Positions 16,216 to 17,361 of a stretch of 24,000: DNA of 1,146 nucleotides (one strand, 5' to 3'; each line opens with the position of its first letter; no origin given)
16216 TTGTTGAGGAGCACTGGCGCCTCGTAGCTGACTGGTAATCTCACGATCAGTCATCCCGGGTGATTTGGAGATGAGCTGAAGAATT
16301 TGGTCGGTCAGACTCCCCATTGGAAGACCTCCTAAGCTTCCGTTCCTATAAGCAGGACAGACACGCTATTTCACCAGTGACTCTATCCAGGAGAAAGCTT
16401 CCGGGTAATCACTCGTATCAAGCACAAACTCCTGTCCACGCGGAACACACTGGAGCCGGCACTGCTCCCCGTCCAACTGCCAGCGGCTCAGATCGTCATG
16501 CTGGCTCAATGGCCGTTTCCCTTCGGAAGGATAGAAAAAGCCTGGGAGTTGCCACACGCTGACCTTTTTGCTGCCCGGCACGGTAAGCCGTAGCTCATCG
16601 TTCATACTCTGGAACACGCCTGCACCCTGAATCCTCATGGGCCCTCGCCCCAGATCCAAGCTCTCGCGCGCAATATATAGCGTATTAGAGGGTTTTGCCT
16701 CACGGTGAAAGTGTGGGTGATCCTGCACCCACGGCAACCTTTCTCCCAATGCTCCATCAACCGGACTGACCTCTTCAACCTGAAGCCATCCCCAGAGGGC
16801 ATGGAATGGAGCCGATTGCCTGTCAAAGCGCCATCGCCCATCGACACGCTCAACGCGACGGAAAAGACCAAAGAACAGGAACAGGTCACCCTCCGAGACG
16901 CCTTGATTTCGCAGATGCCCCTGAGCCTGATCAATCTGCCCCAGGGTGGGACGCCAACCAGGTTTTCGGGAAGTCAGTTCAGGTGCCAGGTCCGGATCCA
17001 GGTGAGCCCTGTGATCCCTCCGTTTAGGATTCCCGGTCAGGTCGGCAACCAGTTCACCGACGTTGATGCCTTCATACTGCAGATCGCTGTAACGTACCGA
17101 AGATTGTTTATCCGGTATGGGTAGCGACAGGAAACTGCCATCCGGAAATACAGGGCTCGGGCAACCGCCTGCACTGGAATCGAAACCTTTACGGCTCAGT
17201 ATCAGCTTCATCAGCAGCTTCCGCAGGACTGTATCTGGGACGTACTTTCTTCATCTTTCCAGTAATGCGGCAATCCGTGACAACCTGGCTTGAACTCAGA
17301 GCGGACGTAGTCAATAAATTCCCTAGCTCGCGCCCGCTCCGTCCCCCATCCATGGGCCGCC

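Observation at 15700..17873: Three-gene cassette (Nmad2-like, Nmad3-like, wHTH-PD-(D/E)xK) with no experimentally known function: candidate novel modification/defence system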

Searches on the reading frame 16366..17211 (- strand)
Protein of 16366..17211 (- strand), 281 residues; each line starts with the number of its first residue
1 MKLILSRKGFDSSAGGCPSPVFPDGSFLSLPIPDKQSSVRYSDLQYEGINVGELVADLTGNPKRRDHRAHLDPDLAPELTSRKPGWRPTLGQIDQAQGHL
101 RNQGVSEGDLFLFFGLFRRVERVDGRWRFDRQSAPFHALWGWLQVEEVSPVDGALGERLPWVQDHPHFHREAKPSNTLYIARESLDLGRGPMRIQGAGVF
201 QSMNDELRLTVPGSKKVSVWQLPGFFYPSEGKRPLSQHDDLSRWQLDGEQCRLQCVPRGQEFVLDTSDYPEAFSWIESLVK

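Call 3: search_protein_families(library=pfam, proteins=[window:16366-17211:-], max_evalue=1)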
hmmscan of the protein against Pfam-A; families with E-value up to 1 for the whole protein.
window:16366-17211:- (281 aa): 1 family
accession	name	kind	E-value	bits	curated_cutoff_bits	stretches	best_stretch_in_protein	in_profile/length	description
PF18754.6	Nmad3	-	4.7e-85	285.6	27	1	2-265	1-247/247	Nucleotide modification associated domain 3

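Call 4: search_protein_families(library=padloc, proteins=[window:16366-17211:-], max_evalue=1)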
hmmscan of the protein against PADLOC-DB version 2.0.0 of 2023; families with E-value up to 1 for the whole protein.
window:16366-17211:- (281 aa): 0 families

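Call 5: search_protein_families(library=ncbifam, proteins=[window:16366-17211:-], max_evalue=1)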
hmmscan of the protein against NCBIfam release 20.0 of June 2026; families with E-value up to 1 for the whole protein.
window:16366-17211:- (281 aa): 0 families

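Call 17: find_homologous_proteins(query=window:16366-17211:-)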
Query window:16366-17211:- (281 aa): 7333 proteins with E <= 0.001 among 8000 candidates; the best 120 are listed.
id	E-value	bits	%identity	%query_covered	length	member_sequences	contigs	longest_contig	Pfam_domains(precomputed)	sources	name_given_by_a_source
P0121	1.4e-192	657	100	100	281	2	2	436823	PF18754.7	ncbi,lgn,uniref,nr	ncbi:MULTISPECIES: hypothetical protein [Halomonadaceae]|uniref:Nucleotide modification associated d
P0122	1.4e-146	506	77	100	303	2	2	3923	PF18754.7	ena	-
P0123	9.9e-137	473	71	100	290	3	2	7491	PF18754.7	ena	-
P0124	2.6e-126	439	67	100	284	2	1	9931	PF18754.7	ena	-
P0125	3.2e-117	409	63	100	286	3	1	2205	PF18754.7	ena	-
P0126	2.1e-113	397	61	100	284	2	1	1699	PF18754.7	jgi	-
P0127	2.6e-108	380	58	100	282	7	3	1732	PF18754.7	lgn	-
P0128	1.6e-106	374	59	100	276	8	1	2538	PF18754.7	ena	-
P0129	3.0e-104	367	57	100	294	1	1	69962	PF18754.7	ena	-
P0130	2.6e-101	357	57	100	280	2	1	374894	PF18754.7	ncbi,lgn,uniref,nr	ncbi:hypothetical protein QPM17_11325 [Marinobacter sp. TBZ242]|uniref:Nucleotide modification assoc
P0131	3.8e-100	353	55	100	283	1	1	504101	PF18754.7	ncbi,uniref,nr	ncbi:hypothetical protein [Marinobacter sp. SS21]|uniref:Nmad3 family putative nucleotide modificati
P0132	5.4e-100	353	55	100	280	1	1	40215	PF18754.7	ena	-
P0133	9.4e-100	352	57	100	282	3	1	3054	PF18754.7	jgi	jgi:hypothetical protein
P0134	3.5e-99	350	55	100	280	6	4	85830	PF18754.7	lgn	-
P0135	5.1e-99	349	56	99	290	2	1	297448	PF18754.7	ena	-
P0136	5.1e-99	349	55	100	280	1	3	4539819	PF18754.7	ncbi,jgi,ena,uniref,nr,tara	ncbi:hypothetical protein [Marinobacter sp.]|jgi:hypothetical protein|uniref:Nmad3 family putative n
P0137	6.0e-99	349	55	100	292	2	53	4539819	PF18754.7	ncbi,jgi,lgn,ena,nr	ncbi:MAG: hypothetical protein CMG89_17090 [Marinobacter sp.]|jgi:putative DNA base modification enz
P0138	6.0e-99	349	55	100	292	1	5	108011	PF18754.7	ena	-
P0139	6.4e-99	349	55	100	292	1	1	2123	PF18754.7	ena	-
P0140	7.8e-99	349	55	100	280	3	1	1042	PF18754.7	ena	-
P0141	8.8e-99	349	54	100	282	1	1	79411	PF18754.7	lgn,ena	-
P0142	3.2e-98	347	55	100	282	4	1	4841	PF18754.7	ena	-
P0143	3.3e-98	347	55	100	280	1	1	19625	PF18754.7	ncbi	ncbi:MAG: hypothetical protein ABR522_11965 [Marinobacter sp.]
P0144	5.3e-98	346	55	100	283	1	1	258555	PF18754.7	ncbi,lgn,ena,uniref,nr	ncbi:MAG: hypothetical protein R3175_04250 [Marinobacter sp.]|uniref:Nmad3 family putative nucleotid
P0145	5.5e-98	346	54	100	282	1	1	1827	PF18754.7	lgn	-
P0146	5.9e-98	346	55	100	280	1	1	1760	PF18754.7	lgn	-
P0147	5.9e-98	346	54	100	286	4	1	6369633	PF18754.7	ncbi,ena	-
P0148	6.4e-98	346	54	100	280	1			PF18754.7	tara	tara:strand:+ start:1042 stop:1884 length:843 start_codon:yes stop_codon:yes gene_type:complete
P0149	6.4e-98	346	55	99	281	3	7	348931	PF18754.7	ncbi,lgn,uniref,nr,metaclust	ncbi:Nmad3 family putative nucleotide modification protein [Marinobacter mobilis]|uniref:Nucleotide 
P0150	7.5e-98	346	54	100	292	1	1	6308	PF18754.7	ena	-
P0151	1.1e-97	345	56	100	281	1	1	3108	PF18754.7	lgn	-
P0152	1.2e-97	345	54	100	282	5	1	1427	PF18754.7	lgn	-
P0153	1.3e-97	345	55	100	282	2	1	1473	PF18754.7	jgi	-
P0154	1.4e-97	345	55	100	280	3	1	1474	PF18754.7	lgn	-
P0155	1.5e-97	345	55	100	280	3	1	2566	PF18754.7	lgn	-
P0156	1.6e-97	345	54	100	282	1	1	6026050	PF18754.7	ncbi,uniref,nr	ncbi:hypothetical protein LMK08_00130 [Metapseudomonas furukawaii]|uniref:Nmad3 family putative nucl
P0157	3.6e-97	343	53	100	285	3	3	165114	PF18754.7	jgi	jgi:putative DNA base modification enzyme with NMAD domain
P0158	4.5e-97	343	55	100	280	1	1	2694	PF18754.7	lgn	-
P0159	4.6e-97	343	55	100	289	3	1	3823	PF18754.7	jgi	-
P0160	5.5e-97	343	55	99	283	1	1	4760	PF18754.7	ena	-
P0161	6.9e-97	342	55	100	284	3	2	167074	PF18754.7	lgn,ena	-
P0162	1.1e-96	342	54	100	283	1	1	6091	PF18754.7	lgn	-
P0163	1.3e-96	342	55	100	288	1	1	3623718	PF18754.7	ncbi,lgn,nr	ncbi:hypothetical protein F6455_01055 [Proteobacteria bacterium 005FR1]|nr:hypothetical protein [Pro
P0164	1.3e-96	342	54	100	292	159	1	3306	PF18754.7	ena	-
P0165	1.6e-96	341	54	100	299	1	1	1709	PF18754.7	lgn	-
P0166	1.7e-96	341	55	100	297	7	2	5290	PF18754.7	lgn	-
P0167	2.9e-96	340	53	100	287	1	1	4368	PF18754.7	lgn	-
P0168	4.2e-96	340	55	100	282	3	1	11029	PF18754.7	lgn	-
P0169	5.5e-96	340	54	100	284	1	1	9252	PF18754.7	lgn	-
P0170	7.8e-96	339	55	100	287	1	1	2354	PF18754.7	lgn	-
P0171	1.0e-95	339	53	100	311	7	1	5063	PF18754.7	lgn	-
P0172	1.3e-95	338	54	100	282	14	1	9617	PF18754.7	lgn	-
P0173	1.7e-95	338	54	99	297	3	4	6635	PF18754.7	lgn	-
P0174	3.8e-95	337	54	100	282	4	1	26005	PF18754.7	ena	-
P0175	4.9e-95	336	53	100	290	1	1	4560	PF18754.7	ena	-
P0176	6.2e-95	336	55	100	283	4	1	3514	PF18754.7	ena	-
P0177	6.3e-95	336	53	100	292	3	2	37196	PF18754.7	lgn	-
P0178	7.7e-95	336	53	100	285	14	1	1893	PF18754.7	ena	-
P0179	7.8e-95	336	53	100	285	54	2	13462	PF18754.7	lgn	-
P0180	7.8e-95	336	52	100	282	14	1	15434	PF18754.7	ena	-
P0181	7.9e-95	336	53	100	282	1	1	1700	PF18754.7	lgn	-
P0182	8.3e-95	336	56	100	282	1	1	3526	PF18754.7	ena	-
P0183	9.0e-95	336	55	99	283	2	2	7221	PF18754.7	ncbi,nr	ncbi:MAG: hypothetical protein F4Y86_03895 [Gammaproteobacteria bacterium]|nr:hypothetical protein [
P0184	9.2e-95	336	54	100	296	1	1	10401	PF18754.7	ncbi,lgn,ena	-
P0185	2.3e-94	334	52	100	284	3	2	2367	PF18754.7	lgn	-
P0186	2.3e-94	334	53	100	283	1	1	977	PF18754.7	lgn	-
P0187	3.3e-94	334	56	100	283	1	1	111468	PF18754.7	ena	-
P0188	3.8e-94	333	53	100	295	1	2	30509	PF18754.7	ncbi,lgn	-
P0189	4.6e-94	333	53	100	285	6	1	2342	PF18754.7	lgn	-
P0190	4.9e-94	333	55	100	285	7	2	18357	PF18754.7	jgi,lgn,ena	-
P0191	6.8e-94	333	54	100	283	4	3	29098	PF18754.7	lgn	-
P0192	7.4e-94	333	52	100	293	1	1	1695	PF18754.7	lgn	-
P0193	1.1e-93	332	54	100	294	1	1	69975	PF18754.7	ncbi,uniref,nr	ncbi:Nmad3 family putative nucleotide modification protein [Microbulbifer hainanensis]|uniref:Nmad3 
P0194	1.4e-93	332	52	100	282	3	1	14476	PF18754.7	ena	-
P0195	1.6e-93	331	54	100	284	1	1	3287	PF18754.7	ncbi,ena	-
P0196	1.6e-93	331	52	100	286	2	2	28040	PF18754.7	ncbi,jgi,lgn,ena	-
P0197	1.9e-93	331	53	100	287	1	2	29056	PF18754.7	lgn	-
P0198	2.0e-93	331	53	100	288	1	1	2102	PF18754.7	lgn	-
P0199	2.9e-93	331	52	99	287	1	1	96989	PF18754.7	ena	-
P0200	4.6e-93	330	51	100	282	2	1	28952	PF18754.7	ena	-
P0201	4.7e-93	330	55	100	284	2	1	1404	PF18754.7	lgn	-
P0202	4.9e-93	330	56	100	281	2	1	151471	PF18754.7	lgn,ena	-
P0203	5.2e-93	330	54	100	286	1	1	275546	PF18754.7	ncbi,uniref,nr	ncbi:hypothetical protein [Onishia niordana]|uniref:Nmad3 family putative nucleotide modification pr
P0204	6.5e-93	329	52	100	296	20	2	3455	PF18754.7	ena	-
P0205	7.1e-93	329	53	100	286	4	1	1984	PF18754.7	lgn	-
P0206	9.4e-93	329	54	100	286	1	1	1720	PF18754.7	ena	-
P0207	1.5e-92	328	52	100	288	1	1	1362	PF18754.7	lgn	-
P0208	1.6e-92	328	53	100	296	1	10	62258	PF18754.7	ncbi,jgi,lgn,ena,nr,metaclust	ncbi:MAG: hypothetical protein OXF11_09810 [Deltaproteobacteria bacterium]|nr:hypothetical protein [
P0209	1.9e-92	328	53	100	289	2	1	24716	PF18754.7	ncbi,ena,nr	ncbi:MAG: hypothetical protein F4234_04205 [Gammaproteobacteria bacterium]|nr:hypothetical protein [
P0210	2.0e-92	328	54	100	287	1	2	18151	PF18754.7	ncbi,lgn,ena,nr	ncbi:MAG: hypothetical protein OXI17_03480 [Gammaproteobacteria bacterium]|nr:hypothetical protein [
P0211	2.3e-92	328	54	100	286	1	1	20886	PF18754.7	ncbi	ncbi:MAG: hypothetical protein V7731_21430 [Amphritea sp.]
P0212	2.6e-92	327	54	100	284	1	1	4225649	PF18754.7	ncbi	ncbi:hypothetical protein LG302_06630 [Halomonas organivorans]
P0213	2.8e-92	327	51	100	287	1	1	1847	PF18754.7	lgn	-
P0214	4.0e-92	327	53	100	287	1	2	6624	PF18754.7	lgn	-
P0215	4.4e-92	327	52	100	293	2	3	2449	PF18754.7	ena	-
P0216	4.5e-92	327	53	99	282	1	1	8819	PF18754.7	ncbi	-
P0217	4.6e-92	327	54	100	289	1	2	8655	PF18754.7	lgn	-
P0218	5.2e-92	326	51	100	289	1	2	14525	PF18754.7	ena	-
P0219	5.4e-92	326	52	100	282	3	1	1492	PF18754.7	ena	-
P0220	6.0e-92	326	52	100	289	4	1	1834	PF18754.7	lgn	-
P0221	6.0e-92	326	51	100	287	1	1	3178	PF18754.7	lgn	-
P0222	6.8e-92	326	55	100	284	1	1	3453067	PF18754.7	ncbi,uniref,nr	ncbi:hypothetical protein [Halomonas sp. YLGW01]|uniref:Nmad3 family putative nucleotide modificatio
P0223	7.2e-92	326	52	100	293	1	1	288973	PF18754.7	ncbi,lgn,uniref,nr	ncbi:hypothetical protein SAMN04487965_2954 [Microbulbifer donghaiensis]|uniref:Nucleotide modificat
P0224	7.2e-92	326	53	100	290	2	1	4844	PF18754.7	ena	-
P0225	7.6e-92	326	54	100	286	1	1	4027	PF18754.7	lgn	-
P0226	8.8e-92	326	54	100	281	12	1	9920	PF18754.7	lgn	-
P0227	9.6e-92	326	53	100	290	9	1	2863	PF18754.7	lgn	-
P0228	1.3e-91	325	52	100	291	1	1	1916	PF18754.7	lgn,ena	-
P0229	1.4e-91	325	51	100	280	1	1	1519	PF18754.7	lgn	-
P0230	1.4e-91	325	52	100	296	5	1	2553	PF18754.7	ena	-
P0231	1.5e-91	325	53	100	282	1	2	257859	PF18754.7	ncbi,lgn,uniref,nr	ncbi:hypothetical protein FZZ93_16520 [Halomonas eurihalina]|uniref:Nucleotide modification associat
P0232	1.6e-91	325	52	100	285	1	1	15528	PF18754.7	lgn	-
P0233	1.6e-91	325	53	100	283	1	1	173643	PF18754.7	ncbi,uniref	ncbi:hypothetical protein ACFW0H_17555 [Pseudomonas sp. CR3202]|uniref:Nmad3 family putative nucleot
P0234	1.7e-91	325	52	100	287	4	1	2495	PF18754.7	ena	-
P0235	1.8e-91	325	52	100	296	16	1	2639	PF18754.7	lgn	-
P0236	2.2e-91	324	54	100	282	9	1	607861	PF18754.7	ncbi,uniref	ncbi:hypothetical protein QC589_06670 [Halomonas elongata]|uniref:Nmad3 family putative nucleotide m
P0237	2.4e-91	324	52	100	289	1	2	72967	PF18754.7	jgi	jgi:hypothetical protein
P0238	2.5e-91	324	53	100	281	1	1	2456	PF18754.7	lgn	-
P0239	2.7e-91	324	53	100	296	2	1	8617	PF18754.7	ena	-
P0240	2.8e-91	324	53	100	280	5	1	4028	PF18754.7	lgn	-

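Call 20: find_related_loci(query=A1, collection=genome_contigs, flank=8000)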
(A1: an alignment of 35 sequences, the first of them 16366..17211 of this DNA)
Query A1 (281 aa) in genome_contigs; peptide patterns used: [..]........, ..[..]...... (x = any residue, [..] = any of these).
600 stretches matched a pattern (row limit reached: there are more); 558 encode a relative of the query (tblastn E <= 1e-3); the best 80 are kept; 80 distinct loci.
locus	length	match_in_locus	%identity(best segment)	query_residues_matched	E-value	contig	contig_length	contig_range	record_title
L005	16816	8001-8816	59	1-281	1e-106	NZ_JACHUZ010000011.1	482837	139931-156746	Vreelandella utahensis strain DSM 3051 LT727792.1, whole genome shotgun sequence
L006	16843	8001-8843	57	1-281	6e-106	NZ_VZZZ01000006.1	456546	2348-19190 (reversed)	Marinobacter changyiensis strain CLL7-20 NODE_6_length_456546_cov_83.065056, whole genome shotgun sequence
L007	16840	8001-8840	57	1-280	3e-102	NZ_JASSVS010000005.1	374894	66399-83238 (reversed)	Marinobacter azerbaijanicus strain TBZ242 NODE_5_length_374894_cov_204.544570, whole genome shotgun sequence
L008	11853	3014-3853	55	1-280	2e-100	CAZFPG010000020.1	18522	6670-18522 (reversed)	MAG TPA_asm: uncultured Marinobacter sp. isolate SRP284430_co1_39 genome assembly, contig: NODE_1797_length_18522_cov_7.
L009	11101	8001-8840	55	1-280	2e-100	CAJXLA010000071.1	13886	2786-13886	MAG TPA_asm: uncultured Alcanivorax sp. isolate SRR6193124_bin.10_MetaBAT_v2.12.1_MAG genome assembly, contig: NODE_3412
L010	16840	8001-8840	55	1-280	1e-99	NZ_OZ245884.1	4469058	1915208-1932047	MAG: Marinobacter sp. isolate 40e4e481-aaa4-43ca-adba-667ab741076b chromosome 1, complete sequence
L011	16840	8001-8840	55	1-280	2e-99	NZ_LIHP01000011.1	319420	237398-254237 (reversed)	MAG: Marinobacter sp. HL-58 ITZY_scaf_8, whole genome shotgun sequence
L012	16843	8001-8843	54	1-281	4e-99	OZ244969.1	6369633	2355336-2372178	MAG: Ketobacteraceae bacterium isolate 1172b765-9f31-4db6-bea8-5762c0610667 genome assembly, chromosome: 1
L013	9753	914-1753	55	1-280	8e-99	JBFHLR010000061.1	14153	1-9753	MAG: Marinobacter sp. isolate Mix_sand07.2021.05.Z.41 k141_108893_length_14153_cov_20.9933, whole genome shotgun sequenc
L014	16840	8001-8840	55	1-280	2e-98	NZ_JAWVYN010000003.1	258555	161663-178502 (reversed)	MAG: Marinobacter sp. isolate HN14.bin.4 k141_1280048_length_258555_cov_21.3731, whole genome shotgun sequence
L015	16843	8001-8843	54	1-281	3e-96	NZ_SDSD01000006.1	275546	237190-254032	Onishia niordana strain ATF 5.4 NODE_6_length_275546_cov_69.933089, whole genome shotgun sequence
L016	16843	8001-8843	53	1-281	2e-96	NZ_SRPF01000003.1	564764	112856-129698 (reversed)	Marinobacter confluentis strain HJM-18 42075_contig_3, whole genome shotgun sequence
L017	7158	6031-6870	55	1-279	3e-96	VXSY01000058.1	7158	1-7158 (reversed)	MAG: Gammaproteobacteria bacterium isolate SB0665_bin_27 NODE_3945_length_7158_cov_7.696325, whole genome shotgun sequen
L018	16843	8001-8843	53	1-281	1e-95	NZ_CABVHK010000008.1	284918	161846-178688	Pseudomonas fluorescens isolate PS662, whole genome shotgun sequence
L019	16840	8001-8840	52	1-280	1e-94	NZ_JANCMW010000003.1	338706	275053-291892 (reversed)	Marinobacter iranensis strain 71-i NODE_3_length_338706_cov_183.157207, whole genome shotgun sequence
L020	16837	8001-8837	54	1-278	2e-94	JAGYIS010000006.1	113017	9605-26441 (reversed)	MAG: Marinobacter sp. isolate M30B21 contig_332, whole genome shotgun sequence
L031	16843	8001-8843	52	1-281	2e-91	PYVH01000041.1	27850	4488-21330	Marinobacter sp. B9-2 NODE_43_length_27850_cov_8.81864, whole genome shotgun sequence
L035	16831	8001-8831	54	1-279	1e-90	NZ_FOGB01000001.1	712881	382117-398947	Amphritea atlantica strain DSM 18887, whole genome shotgun sequence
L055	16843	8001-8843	50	1-281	1e-89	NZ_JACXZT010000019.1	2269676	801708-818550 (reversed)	Halomonas sp. ML-15 NODE_56_length_2269566_cov_46.832321, whole genome shotgun sequence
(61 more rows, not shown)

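Call 23: find_encoding_contigs(protein=P0123, flank=6000, max_places=3)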
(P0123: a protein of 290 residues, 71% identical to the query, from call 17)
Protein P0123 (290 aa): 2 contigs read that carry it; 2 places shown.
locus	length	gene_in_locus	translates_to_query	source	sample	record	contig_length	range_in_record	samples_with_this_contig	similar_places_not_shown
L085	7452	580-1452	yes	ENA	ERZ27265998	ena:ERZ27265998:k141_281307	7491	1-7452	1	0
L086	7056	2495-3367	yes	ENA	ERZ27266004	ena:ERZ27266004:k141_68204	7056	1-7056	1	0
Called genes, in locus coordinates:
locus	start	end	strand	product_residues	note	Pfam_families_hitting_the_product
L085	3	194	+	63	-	?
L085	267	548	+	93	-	PF13145:Rotamase_2 (weak), PF13616:Rotamase_3, PF00639:Rotamase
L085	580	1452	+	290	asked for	PF18754:Nmad3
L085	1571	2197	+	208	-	PF02661:Fic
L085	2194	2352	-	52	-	-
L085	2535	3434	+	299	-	PF01553:Acyltransferase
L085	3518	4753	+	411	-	PF00990:GGDEF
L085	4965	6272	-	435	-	PF13535:ATP-grasp_4 (weak)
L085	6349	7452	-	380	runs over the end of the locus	?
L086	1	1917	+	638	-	?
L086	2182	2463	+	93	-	PF13145:Rotamase_2 (weak), PF13616:Rotamase_3, PF00639:Rotamase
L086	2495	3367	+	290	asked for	PF18754:Nmad3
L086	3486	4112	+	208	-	PF02661:Fic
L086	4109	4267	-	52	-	-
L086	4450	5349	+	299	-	PF01553:Acyltransferase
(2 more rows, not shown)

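Call 24: find_encoding_contigs(protein=P0124, flank=6000, max_places=3)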
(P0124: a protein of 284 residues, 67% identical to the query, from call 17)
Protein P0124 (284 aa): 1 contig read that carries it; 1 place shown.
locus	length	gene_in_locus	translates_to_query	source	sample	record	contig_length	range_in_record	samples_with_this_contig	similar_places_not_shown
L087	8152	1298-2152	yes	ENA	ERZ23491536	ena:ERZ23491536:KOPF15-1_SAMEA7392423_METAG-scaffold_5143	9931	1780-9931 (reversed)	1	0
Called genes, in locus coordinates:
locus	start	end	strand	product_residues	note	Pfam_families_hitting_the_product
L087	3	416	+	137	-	?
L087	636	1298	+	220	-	PF18753:Nmad2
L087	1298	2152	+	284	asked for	PF18754:Nmad3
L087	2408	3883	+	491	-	PF12161:HsdM_N, PF02384:N6_Mtase, PF07669:Eco57I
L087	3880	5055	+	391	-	PF01420:Methylase_S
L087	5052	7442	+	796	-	PF04313:HSDR_N (weak), PF13588:HSDR_N_2 (weak), PF04851:ResIII, PF00270:DEAD, PF18766:SWI2_SNF2, PF00271:Helicase_C (weak), PF08463:EcoEI_R_C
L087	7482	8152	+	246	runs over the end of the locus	PF04250:DUF429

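Call 27: predict_structure(alignment_id=A1)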
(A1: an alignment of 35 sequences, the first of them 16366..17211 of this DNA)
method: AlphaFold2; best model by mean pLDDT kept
length: 281 residues; sequences in the alignment: 35
mean_pLDDT: 93.1   pTM: 0.92
mean pLDDT of the five models: 93.1, 92.1, 91.9, 91.2, 91.0
residues with pLDDT >= 90: 235; 70-90: 41; 50-70: 5; < 50: 0
segments of 3 or more residues with pLDDT < 50: none
pLDDT, mean of each block of 10 residues (from residue 1): 92 80 96 89 95 96 93 91 93 94 97 97 97 96 97 93 88 91 90 90 96 94 95 94 95 91 96 94 86
secondary structure, 60 per line:
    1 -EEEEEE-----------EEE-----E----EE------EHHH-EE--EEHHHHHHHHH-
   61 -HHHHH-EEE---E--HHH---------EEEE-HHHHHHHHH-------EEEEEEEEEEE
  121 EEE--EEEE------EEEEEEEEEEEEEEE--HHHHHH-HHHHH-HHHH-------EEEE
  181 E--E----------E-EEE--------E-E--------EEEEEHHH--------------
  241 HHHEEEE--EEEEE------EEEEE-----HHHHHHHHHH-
elements in order: E2-7 E19-21 H51-59 H62-66 E68-70 E89-92 H94-102 E110-123 E126-129 E136-150 H153-158 H160-164 H166-169 E177-181 E197-199 E219-223 E244-247 E250-254 E261-265 H271-280

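Call 31: search_solved_structures(query=A1, max_evalue=10, show_alignments=2)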
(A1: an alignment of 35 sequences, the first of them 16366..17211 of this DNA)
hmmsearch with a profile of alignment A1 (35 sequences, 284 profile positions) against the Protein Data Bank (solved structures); distinct sequences matched with E-value up to 10: 11.
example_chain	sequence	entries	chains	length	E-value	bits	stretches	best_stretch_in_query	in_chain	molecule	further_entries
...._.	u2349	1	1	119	0.18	14.2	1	240-279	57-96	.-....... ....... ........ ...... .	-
9ijj_4Z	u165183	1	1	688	0.32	13.4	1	241-280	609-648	G protein-coupled receptor kinase 3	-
8che_H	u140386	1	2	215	0.71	12.2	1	170-217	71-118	Fab heavy chain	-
5he0_A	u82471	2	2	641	0.76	12.1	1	241-279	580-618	Beta-adrenergic receptor kinase 1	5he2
5he3_A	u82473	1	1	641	0.76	12.1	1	241-279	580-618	Beta-adrenergic receptor kinase 1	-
8jpb_G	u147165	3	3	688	0.84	12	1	241-279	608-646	Beta-adrenergic receptor kinase 1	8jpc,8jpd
1omw_A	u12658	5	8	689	0.85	12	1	241-279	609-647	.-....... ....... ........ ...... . | Beta-adrenergic receptor kinase 1 | G-protein-coupled receptor kinase 2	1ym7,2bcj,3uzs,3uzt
3psc_A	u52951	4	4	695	0.86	11.9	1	241-279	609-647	Beta-adrenergic receptor kinase 1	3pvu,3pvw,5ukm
4mk0_A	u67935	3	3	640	1.5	11.1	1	241-279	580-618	Beta-adrenergic receptor kinase 1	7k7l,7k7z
5he1_A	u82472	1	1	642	1.5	11.1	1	241-279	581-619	Beta-adrenergic receptor kinase 1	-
5ukk_A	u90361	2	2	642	1.5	11.1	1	241-279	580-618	Beta-adrenergic receptor kinase 1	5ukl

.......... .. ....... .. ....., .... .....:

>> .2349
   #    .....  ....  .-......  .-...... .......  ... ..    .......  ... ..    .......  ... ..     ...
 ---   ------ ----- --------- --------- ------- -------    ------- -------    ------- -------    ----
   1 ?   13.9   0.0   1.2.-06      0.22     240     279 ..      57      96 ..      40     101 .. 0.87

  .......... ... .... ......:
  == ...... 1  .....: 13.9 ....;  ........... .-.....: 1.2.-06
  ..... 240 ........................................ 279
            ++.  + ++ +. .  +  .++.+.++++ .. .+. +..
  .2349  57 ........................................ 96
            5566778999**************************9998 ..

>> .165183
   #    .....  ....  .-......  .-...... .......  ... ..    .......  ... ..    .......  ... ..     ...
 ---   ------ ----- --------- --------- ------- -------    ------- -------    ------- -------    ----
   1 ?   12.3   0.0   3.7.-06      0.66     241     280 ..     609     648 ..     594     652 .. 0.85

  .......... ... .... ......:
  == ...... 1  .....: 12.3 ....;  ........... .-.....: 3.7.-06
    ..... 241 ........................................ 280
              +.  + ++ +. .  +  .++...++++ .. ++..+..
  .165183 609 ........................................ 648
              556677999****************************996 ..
